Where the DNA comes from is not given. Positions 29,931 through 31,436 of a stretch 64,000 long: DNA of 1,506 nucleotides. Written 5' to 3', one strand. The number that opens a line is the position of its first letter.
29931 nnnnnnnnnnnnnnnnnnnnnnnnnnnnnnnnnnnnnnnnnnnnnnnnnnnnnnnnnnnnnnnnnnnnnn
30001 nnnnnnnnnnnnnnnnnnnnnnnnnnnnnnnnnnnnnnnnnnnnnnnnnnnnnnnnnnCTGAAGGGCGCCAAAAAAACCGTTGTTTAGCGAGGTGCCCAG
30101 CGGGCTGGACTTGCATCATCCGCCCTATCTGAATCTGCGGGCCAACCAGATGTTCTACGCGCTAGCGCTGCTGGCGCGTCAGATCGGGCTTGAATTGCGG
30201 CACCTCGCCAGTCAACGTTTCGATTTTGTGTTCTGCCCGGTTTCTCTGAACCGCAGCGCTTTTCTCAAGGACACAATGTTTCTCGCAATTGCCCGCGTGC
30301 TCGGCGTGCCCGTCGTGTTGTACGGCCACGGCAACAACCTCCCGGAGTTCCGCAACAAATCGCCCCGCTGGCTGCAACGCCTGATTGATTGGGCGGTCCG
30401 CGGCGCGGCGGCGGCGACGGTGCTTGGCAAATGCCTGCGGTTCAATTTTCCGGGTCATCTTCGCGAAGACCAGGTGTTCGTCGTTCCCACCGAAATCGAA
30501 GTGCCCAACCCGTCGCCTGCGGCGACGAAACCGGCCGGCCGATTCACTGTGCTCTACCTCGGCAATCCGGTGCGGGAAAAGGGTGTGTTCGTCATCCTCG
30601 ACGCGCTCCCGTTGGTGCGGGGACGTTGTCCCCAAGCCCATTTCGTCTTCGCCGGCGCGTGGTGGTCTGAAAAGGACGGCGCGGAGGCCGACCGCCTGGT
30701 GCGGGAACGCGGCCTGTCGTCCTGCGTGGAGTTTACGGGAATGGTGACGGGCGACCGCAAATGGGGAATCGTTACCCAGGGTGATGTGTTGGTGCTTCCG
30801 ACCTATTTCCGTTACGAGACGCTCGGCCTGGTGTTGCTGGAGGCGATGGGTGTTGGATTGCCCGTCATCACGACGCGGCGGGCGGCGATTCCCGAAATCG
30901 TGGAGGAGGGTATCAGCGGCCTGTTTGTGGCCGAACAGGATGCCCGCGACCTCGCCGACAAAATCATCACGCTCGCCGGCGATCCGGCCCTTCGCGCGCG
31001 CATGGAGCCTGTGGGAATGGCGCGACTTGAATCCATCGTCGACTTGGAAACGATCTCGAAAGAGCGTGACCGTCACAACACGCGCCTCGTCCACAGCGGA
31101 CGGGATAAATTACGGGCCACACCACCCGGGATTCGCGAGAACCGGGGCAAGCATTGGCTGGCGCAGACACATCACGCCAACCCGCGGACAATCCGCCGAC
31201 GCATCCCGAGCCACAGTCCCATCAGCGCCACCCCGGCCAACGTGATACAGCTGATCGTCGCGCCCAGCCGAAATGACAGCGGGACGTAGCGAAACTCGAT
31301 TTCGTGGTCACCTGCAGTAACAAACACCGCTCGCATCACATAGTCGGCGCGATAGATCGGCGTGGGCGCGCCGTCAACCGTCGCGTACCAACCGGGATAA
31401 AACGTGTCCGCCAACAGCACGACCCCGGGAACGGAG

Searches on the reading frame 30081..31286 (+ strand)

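Call 90: search_protein_families(library=pfam, proteins=[window:30081-31286:+], max_evalue=0.01)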
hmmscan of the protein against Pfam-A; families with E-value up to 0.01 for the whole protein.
window:30081-31286:+ (402 aa): 4 families
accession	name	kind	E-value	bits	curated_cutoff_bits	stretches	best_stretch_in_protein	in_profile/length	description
PF13692.12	Glyco_trans_1_4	-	1e-30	107.3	27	1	155-300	2-141/142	Glycosyl transferases group 1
PF00534.26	Glycos_transf_1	-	6.9e-29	101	26.4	1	149-309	10-166/172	Glycosyl transferases group 1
PF13524.12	Glyco_trans_1_2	-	1.1e-05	25.8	25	1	184-315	13-128/144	Glycosyl transferase-like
PF20706.3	GT4-conflict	-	0.0036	16.8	26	1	108-279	146-325/385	Family 4 Glycosyltransferase in conflict systems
